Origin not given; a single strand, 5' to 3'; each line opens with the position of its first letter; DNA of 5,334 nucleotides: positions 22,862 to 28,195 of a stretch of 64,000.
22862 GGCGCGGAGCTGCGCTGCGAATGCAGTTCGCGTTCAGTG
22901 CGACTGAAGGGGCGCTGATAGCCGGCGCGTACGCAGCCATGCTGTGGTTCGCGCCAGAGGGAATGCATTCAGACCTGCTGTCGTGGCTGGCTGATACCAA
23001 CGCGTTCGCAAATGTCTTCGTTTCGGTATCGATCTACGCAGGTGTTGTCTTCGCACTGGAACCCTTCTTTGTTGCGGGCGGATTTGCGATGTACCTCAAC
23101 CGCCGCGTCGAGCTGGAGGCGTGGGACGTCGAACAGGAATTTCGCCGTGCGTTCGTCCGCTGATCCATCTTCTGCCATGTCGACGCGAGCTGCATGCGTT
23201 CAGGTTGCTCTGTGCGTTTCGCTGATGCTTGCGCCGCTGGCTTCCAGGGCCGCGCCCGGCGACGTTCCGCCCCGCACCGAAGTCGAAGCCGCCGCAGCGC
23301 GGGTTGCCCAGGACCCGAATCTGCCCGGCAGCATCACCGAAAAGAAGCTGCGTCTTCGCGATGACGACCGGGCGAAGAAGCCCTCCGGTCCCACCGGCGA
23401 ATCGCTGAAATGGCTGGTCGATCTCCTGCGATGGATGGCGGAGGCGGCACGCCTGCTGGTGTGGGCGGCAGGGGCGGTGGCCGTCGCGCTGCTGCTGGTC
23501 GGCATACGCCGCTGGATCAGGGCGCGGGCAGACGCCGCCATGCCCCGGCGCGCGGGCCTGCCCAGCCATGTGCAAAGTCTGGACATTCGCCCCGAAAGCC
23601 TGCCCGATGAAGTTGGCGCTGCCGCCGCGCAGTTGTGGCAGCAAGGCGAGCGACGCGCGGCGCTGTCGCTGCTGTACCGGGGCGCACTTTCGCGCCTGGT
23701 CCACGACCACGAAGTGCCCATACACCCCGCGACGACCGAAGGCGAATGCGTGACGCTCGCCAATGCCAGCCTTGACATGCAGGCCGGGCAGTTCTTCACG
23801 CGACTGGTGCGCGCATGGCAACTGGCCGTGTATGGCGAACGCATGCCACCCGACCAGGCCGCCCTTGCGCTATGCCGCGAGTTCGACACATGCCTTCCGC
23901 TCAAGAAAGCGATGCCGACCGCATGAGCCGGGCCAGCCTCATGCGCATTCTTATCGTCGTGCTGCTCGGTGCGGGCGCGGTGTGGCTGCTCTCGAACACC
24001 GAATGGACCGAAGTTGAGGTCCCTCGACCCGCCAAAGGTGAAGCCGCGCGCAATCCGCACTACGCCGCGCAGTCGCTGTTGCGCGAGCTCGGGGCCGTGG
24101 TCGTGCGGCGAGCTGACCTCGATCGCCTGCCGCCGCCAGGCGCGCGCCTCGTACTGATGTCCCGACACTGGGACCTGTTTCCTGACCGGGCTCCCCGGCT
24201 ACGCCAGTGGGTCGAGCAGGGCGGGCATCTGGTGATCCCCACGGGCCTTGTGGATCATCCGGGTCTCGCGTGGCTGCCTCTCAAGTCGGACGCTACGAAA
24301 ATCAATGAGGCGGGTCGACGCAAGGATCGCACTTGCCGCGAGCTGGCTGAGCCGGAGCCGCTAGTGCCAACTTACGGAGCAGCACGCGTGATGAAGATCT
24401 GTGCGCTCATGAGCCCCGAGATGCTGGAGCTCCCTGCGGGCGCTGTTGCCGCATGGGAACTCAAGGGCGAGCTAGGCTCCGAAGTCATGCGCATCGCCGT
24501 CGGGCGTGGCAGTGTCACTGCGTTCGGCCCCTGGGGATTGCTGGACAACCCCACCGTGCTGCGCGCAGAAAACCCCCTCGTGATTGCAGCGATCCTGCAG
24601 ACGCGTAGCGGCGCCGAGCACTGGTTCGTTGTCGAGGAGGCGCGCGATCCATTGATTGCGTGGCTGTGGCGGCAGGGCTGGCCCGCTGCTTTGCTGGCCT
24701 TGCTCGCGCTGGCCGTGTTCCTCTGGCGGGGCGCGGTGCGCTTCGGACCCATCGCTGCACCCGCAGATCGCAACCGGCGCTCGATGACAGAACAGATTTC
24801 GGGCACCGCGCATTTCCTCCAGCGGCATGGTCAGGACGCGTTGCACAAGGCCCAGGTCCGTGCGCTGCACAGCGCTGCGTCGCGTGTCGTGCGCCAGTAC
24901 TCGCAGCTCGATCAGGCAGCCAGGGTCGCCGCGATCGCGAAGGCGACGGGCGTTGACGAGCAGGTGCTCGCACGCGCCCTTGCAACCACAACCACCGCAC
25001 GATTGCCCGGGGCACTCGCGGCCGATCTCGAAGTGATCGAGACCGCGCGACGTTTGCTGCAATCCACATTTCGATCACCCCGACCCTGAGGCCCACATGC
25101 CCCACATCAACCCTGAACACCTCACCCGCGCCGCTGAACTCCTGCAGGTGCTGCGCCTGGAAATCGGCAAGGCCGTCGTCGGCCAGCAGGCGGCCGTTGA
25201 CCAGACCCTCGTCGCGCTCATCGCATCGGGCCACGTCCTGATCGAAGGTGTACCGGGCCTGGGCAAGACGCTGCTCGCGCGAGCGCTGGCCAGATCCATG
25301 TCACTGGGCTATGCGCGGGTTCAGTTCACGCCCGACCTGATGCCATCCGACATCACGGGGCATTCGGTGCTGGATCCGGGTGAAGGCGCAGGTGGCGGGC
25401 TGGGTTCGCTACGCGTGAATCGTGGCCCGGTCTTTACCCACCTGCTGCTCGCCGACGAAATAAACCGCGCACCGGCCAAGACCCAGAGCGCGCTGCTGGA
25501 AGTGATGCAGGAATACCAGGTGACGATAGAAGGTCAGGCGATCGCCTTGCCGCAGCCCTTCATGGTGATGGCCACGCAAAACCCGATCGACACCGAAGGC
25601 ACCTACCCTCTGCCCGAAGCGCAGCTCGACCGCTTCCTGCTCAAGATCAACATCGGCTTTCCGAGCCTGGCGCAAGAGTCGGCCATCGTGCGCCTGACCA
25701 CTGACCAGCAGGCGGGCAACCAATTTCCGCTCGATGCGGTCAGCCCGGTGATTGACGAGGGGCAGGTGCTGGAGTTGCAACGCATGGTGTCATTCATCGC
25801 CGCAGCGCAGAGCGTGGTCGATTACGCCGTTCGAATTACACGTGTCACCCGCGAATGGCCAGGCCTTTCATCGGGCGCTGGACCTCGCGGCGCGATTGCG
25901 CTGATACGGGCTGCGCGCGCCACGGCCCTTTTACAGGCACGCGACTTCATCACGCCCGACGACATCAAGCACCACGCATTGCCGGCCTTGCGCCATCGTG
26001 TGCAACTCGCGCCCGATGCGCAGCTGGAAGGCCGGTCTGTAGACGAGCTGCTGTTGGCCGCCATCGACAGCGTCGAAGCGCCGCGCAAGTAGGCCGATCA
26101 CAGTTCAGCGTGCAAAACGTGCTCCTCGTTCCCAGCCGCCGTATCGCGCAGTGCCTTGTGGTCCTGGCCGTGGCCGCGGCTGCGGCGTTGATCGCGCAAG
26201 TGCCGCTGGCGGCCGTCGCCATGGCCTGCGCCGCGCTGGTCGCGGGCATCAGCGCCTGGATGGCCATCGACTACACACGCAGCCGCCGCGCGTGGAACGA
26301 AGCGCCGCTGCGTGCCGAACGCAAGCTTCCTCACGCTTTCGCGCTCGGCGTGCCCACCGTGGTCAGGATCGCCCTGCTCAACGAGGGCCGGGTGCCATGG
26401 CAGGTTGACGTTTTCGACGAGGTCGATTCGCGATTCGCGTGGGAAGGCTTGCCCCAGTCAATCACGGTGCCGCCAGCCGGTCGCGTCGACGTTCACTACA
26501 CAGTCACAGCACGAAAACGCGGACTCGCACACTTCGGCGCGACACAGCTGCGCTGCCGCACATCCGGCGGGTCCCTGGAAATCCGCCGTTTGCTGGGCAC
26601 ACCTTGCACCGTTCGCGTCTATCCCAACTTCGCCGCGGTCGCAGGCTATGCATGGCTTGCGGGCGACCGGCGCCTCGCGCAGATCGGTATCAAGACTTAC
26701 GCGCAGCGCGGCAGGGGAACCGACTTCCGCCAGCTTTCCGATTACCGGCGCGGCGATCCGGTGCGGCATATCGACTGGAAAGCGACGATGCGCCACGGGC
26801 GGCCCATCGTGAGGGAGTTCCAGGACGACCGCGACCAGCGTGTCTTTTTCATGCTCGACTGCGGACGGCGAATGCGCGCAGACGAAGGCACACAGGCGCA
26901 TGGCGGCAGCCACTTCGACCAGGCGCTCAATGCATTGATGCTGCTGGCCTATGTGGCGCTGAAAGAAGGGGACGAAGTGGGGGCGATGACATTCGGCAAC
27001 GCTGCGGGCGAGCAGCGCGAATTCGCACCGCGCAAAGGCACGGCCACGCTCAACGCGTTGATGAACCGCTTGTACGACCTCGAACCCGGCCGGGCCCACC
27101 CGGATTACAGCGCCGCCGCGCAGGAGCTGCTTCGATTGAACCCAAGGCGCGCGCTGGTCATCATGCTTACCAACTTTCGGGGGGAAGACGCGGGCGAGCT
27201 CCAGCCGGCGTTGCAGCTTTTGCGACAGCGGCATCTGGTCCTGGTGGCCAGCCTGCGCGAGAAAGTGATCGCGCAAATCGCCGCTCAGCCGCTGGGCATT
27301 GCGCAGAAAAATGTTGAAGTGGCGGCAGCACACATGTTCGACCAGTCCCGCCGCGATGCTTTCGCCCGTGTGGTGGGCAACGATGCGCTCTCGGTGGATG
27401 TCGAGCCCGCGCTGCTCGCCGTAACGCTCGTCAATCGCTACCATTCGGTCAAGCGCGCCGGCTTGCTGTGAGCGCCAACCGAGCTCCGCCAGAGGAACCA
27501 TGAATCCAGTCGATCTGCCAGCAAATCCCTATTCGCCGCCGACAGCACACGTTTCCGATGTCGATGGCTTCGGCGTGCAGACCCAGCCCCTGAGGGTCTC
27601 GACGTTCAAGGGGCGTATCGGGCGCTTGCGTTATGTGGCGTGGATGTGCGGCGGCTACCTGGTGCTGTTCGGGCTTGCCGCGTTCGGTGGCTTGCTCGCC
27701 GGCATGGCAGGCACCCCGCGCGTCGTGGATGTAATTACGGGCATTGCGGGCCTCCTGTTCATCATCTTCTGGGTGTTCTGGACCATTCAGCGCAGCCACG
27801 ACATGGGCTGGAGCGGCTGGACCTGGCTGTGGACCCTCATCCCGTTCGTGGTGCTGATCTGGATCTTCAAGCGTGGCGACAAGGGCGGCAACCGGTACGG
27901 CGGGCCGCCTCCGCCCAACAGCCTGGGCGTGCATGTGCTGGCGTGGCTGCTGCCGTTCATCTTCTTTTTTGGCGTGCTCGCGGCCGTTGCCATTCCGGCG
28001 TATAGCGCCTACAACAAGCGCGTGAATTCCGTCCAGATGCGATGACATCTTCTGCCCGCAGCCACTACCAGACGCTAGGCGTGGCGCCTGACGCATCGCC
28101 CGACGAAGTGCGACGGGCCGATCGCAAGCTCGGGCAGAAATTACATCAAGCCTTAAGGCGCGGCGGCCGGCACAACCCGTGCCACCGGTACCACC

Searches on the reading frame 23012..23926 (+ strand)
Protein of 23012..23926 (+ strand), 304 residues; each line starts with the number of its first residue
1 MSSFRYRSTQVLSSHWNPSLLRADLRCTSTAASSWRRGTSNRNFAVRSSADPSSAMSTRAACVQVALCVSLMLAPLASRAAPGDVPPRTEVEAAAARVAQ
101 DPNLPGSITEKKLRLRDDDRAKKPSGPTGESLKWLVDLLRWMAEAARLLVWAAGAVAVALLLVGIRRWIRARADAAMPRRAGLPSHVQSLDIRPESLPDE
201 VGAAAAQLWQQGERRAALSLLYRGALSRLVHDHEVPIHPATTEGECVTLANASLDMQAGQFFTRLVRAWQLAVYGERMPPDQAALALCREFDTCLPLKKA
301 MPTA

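Call 46: search_protein_families(library=pfam, proteins=[window:23012-23926:+], max_evalue=0.00001)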
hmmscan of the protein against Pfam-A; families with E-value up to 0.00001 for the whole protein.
window:23012-23926:+ (304 aa): 1 family
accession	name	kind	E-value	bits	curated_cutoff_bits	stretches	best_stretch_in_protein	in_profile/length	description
PF13559.11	DUF4129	-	5.9e-08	33.1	24.8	1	221-289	1-66/69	Domain of unknown function (DUF4129)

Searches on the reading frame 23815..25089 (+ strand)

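Call 46: search_protein_families(library=pfam, proteins=[window:23815-25089:+], max_evalue=0.00001)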
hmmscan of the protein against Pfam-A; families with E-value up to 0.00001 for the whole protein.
window:23815-25089:+ (424 aa): 1 family
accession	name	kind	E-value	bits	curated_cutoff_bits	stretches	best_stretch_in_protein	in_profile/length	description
PF14258.12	DUF4350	-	4.8e-11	43.7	30.4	1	77-253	4-173/181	Domain of unknown function (DUF4350)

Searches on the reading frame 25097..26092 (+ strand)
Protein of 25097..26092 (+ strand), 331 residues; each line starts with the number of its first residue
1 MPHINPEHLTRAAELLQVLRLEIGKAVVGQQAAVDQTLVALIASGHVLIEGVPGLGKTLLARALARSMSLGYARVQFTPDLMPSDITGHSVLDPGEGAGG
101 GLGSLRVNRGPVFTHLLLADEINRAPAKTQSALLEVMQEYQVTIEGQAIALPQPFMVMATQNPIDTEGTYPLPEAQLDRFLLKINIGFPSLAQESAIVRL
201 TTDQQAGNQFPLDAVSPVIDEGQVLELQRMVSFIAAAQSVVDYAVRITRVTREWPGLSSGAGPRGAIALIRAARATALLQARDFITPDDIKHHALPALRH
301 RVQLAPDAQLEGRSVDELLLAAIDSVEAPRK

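Call 46: search_protein_families(library=pfam, proteins=[window:25097-26092:+], max_evalue=0.00001)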
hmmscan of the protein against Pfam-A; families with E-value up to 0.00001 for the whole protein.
window:25097-26092:+ (331 aa): 7 families
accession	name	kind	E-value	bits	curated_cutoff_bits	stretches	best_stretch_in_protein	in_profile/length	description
PF07726.17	AAA_3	-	2e-60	202.8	27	1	46-182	1-131/131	ATPase family associated with various cellular activities (AAA)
PF17863.7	AAA_lid_2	-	4.6e-19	68.4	22.7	1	251-318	3-70/74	AAA lid domain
PF07728.20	AAA_5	-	4.3e-12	46.6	22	1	46-180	1-139/139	AAA domain (dynein-related subfamily)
PF00004.35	AAA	-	7.8e-07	30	21.2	1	47-184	1-127/131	ATPase family associated with various cellular activities (AAA)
PF20030.5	bpMoxR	-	8.1e-07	28.8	27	1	22-186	9-166/205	MoxR domain in the MoxR-vWA-beta-propeller ternary systems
PF01078.27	Mg_chelatase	-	7.2e-06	26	20.3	0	26-65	4-43/207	Magnesium chelatase, subunit ChlI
PF00158.32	Sigma54_activat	-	7.7e-06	26.1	20.2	0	40-159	18-139/168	Sigma-54 interaction domain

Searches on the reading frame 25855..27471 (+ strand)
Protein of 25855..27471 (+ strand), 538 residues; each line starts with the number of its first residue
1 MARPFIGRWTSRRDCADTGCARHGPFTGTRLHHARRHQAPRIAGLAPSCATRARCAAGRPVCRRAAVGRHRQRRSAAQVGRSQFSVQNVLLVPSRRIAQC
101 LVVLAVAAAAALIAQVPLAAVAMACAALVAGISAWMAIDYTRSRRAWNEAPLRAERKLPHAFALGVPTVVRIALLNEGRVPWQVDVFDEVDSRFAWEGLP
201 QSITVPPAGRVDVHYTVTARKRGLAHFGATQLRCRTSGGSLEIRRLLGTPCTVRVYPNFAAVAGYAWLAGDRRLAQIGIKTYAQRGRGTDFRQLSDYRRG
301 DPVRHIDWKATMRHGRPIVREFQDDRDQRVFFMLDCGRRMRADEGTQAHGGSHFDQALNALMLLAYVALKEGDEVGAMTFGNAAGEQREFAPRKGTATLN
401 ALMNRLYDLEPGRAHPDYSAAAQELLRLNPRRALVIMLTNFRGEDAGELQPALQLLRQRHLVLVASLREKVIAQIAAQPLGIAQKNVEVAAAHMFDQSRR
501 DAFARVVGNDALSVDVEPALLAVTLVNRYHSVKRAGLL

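Call 46: search_protein_families(library=pfam, proteins=[window:25855-27471:+], max_evalue=0.00001)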
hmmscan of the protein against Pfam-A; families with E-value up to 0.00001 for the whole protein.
window:25855-27471:+ (538 aa): 1 family
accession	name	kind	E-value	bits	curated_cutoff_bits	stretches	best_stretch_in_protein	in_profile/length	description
PF01882.25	DUF58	-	8.1e-27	94.3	23.4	1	296-504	4-207/216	Protein of unknown function DUF58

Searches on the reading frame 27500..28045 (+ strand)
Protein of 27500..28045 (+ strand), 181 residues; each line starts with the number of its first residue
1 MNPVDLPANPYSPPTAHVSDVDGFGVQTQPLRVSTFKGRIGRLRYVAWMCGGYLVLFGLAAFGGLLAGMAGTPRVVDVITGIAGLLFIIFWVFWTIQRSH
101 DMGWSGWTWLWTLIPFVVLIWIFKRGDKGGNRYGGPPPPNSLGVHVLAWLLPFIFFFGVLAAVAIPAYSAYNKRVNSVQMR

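Call 96: search_protein_families(library=pfam, proteins=[window:27500-28045:+], max_evalue=0.001)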
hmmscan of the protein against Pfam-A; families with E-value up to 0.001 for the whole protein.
window:27500-28045:+ (181 aa): 1 family
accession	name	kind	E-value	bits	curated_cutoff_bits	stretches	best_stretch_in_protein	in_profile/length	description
PF05656.20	DUF805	-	4.1e-16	59.9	25.7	1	35-134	3-110/111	Protein of unknown function (DUF805)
